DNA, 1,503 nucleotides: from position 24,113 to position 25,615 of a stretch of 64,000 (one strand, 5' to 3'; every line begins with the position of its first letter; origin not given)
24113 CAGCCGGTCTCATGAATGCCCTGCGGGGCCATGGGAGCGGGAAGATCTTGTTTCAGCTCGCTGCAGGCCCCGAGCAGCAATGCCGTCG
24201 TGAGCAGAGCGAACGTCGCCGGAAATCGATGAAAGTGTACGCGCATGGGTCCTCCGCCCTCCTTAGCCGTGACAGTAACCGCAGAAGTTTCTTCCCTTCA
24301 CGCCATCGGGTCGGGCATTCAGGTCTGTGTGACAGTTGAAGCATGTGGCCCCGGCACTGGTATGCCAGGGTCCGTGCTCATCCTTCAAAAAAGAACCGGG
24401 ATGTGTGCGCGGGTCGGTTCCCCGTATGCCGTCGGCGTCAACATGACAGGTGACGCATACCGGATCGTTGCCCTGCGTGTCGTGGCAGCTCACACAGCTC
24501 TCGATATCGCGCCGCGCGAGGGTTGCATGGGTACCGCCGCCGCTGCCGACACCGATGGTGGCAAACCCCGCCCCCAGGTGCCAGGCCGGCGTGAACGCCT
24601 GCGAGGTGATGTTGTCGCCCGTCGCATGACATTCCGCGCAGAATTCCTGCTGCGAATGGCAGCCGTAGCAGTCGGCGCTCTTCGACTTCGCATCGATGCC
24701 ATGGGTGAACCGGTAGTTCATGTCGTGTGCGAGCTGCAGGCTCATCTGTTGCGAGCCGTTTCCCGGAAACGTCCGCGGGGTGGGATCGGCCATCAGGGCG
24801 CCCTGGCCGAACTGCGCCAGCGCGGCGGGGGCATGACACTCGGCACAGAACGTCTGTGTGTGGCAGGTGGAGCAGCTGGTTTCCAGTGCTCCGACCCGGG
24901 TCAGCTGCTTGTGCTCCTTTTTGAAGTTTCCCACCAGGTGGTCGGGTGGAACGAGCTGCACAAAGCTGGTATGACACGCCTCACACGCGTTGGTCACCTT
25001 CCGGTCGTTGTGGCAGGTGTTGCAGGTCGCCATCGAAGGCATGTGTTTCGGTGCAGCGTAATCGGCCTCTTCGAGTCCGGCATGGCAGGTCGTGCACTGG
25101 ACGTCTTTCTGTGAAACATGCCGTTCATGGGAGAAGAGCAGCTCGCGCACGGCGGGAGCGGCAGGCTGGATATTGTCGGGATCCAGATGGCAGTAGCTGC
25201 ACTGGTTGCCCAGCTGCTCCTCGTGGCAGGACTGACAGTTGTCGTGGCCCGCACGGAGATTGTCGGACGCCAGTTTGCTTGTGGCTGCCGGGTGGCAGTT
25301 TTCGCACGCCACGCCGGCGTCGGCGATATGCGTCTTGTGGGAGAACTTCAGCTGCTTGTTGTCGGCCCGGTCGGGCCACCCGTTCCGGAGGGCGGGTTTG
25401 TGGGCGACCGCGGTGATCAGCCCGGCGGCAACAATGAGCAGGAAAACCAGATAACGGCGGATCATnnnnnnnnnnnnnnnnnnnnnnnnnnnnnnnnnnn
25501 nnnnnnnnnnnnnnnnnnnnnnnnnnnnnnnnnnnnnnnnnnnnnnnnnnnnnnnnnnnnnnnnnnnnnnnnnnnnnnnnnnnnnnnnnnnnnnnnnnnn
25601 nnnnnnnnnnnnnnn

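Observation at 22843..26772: Porin-cytochrome trio: a beta-barrel ATGA-coupled to a 14-haem cytochrome, followed by a 13-haem lipoprotein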

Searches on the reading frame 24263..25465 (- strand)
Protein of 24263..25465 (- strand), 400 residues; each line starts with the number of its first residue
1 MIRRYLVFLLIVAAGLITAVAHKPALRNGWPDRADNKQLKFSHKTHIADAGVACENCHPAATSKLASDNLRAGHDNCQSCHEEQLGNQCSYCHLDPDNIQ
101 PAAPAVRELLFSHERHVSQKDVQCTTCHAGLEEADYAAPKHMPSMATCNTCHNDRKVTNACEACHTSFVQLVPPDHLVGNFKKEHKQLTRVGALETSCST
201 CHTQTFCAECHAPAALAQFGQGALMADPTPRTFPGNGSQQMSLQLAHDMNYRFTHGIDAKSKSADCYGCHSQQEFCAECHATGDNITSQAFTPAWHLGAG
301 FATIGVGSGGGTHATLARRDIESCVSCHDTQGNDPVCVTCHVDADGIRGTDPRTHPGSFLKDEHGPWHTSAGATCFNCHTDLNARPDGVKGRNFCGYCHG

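Call 8: search_protein_families(library=pfam, proteins=[window:24263-25465:-], max_evalue=0.01)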
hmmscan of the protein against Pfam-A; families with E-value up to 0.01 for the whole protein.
window:24263-25465:- (400 aa): 4 families
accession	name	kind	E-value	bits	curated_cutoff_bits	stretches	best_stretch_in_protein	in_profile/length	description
PF14522.11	Cytochrome_C7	-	5.5e-13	49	24.8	1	40-93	2-66/67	Cytochrome c7 and related cytochrome c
PF02085.21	Cytochrom_CIII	-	1.9e-10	41.4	22.9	1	319-399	31-101/101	Class III cytochrome C family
PF14537.11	Cytochrom_c3_2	-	1.3e-09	38.8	25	0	48-153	3-79/79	Cytochrome c3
PF05495.17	zf-CHY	-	0.0034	18.2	31.3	0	118-168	15-65/68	CHY zinc finger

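Call 9: search_protein_families(library=ncbifam, proteins=[window:24263-25465:-], max_evalue=0.01)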
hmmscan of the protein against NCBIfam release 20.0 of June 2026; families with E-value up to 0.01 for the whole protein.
window:24263-25465:- (400 aa): 3 families
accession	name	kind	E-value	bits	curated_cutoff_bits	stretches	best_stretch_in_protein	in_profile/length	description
NF043011.1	CytC7_Geobact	equivalog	2.9e-06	27.7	120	1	33-93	27-88/89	cytochrome c7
NF038038.1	cytoc_DsrJ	equivalog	2.1e-05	24.8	100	0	359-399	77-108/121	sulfate reduction electron transfer complex DsrMKJOP subunit DsrJ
NF041781.1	mnquin_red_QrcA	equivalog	0.00023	20.8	180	0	36-87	28-78/174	menaquinone reductase multiheme cytochrome c subunit QrcA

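Call 28: find_homologous_proteins(query=window:24263-25465:-)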
Query window:24263-25465:- (400 aa): 1101 proteins with E <= 0.001 among 8000 candidates; the best 120 are listed.
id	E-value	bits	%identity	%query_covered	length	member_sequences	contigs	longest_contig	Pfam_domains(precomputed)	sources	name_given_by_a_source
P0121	1.4e-266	902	94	100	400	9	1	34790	PF14537.12,PF02085.22,PF14522.12,PF22113.2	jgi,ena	-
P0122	2.5e-265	898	93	100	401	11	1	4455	PF14537.12,PF02085.22,PF14522.12,PF22113.2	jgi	-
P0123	2.9e-202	690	70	100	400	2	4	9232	PF14537.12,PF02085.22,PF14522.12,PF22113.2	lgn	-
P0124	1.4e-200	685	69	100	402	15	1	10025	PF14537.12,PF02085.22,PF14522.12,PF22113.2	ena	-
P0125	2.7e-199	681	69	100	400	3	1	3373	PF14537.12,PF02085.22,PF14522.12,PF22113.2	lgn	-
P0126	9.4e-199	679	69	100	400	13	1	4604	PF14537.12,PF02085.22,PF14522.12,PF22113.2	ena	-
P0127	2.3e-197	674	68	100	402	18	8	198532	PF14537.12,PF02085.22,PF14522.12,PF22113.2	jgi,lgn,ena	jgi:hypothetical protein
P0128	4.5e-197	673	70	100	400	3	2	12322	PF14537.12,PF02085.22,PF14522.12,PF22113.2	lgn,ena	-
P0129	7.5e-195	666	67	100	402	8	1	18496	PF14537.12,PF02085.22,PF14522.12,PF22113.2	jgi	jgi:c(7)-type cytochrome triheme protein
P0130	4.9e-194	663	68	100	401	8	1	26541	PF14537.12,PF02085.22,PF14522.12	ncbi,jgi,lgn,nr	ncbi:MAG: cytochrome c3 family protein [Bacteroidetes bacterium]|nr:cytochrome c3 family protein [Ba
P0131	6.2e-194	663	66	100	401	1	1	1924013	PF14537.12,PF02085.22,PF14522.12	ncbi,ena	-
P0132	2.0e-193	661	69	100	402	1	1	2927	PF14537.12,PF02085.22,PF14522.12,PF22113.2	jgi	jgi:c(7)-type cytochrome triheme protein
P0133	2.6e-193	661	68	100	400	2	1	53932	PF14537.12,PF02085.22,PF14522.12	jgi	jgi:hypothetical protein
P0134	3.3e-193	661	67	100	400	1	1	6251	PF14537.12,PF02085.22,PF14522.12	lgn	-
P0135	6.4e-193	660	66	100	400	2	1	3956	PF14537.12,PF02085.22,PF14522.12,PF22113.2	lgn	-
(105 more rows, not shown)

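Call 34: search_solved_structures(query=A2, max_evalue=0.01)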
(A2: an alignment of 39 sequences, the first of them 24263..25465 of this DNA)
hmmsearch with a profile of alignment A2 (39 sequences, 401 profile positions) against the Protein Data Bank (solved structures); distinct sequences matched with E-value up to 0.01: 37.
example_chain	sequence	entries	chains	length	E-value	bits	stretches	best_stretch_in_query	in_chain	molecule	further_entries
3ov0_A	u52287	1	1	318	2.1e-26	96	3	40-170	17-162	Cytochrome c family protein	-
6btm_A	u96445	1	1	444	1.2e-15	60.6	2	104-172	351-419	Alternative Complex III subunit A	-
6f0k_A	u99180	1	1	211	1.4e-15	60.4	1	41-203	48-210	Cytochrome c family protein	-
8k9e_A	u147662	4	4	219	3.2e-14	55.9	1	8-156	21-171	Cytochrome c7-like domain-containing protein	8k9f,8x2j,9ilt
6lod_A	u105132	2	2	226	2.3e-13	53.1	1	41-203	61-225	MULTIHEME_CYTC domain-containing protein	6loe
3ouq_A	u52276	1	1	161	2.6e-13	52.9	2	88-167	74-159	Cytochrome c family protein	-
9j2f_C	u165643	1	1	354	2.6e-07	33.1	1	72-131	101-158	Photosynthetic reaction center cytochrome c subunit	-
3t6d_C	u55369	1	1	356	1.1e-06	31.1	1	72-131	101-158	Photosynthetic reaction center cytochrome c subunit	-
6et5_C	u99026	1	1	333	1.8e-06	30.3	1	72-131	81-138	Photosynthetic reaction center cytochrome c subunit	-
1vrn_C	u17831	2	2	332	1.8e-06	30.3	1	72-131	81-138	Photosynthetic reaction center cytochrome c subunit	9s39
1dxr_C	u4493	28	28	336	2e-06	30.2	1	72-131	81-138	PHOTOSYNTHETIC REACTION CENTER CYTOCHROME C SUBUNIT | PHOTOSYNTHETIC REACTION CENTER | Photosynthetic reaction center cytochrome C subunit precursor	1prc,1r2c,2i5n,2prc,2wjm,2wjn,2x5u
2jbl_C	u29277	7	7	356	2.5e-06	29.9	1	72-131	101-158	PHOTOSYNTHETIC REACTION CENTER CYTOCHROME C SUBUNIT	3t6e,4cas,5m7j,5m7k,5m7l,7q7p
1ehj_A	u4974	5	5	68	4.7e-06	29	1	102-167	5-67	CYTOCHROME C7 | CYTOCHROME C551.5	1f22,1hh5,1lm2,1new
3h4n_A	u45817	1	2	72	9.3e-06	28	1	98-167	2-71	Cytochrome c7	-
1kwj_A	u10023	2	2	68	9.9e-06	27.9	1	102-167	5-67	cytochrome c7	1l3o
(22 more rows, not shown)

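Call 45: predict_structure(alignment_id=A2)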
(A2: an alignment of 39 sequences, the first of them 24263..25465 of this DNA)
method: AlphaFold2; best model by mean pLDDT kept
length: 400 residues; sequences in the alignment: 39
mean_pLDDT: 54.1   pTM: 0.33
mean pLDDT of the five models: 54.1, 53.7, 53.6, 50.4, 38.4
residues with pLDDT >= 90: 10; 70-90: 87; 50-70: 117; < 50: 186
segments of 3 or more residues with pLDDT < 50: 23-28, 153-172, 190-259, 261-286, 288-291, 304-307, 316-360, 398-400
pLDDT, mean of each block of 10 residues (from residue 1): 90 86 52 71 86 80 65 72 65 77 60 70 79 83 61 39 37 52 53 36 39 40 33 25 27 44 42 44 47 53 50 48 29 29 35 43 52 53 64 53
secondary structure, 60 per line:
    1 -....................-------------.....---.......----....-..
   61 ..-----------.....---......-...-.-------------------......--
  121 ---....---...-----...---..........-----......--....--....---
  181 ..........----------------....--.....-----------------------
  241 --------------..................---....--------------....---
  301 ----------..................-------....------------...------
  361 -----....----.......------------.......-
elements in order: H2-21 H35-38 H43-49 H54-57 H59-62 H74-78 H82-87 H113-118 H124-127 H145-154 H160-165 H168-171 H174-177 H181-190 H207-210 H213-217 H255-272 H276-279 H294-297 H311-328 H336-339 H366-369 H374-380 H393-399

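Call 56: find_encoding_contigs(protein=window:24263-25465:-, flank=3000, max_places=6)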
Protein window:24263-25465:- (400 aa): 1 contig read that carries it; 1 place shown.
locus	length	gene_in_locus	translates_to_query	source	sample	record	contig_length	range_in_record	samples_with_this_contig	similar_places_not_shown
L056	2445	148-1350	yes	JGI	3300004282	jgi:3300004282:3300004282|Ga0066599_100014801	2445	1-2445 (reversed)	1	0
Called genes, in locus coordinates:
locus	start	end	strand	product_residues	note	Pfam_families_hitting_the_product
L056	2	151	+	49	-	?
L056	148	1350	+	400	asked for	PF02085:Cytochrom_CIII (faint), PF14537:Cytochrom_c3_2 (faint), PF22113:Mtrc-MtrF_II-IV_dom (faint), PF14522:Cytochrome_C7 (weak)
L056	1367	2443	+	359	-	?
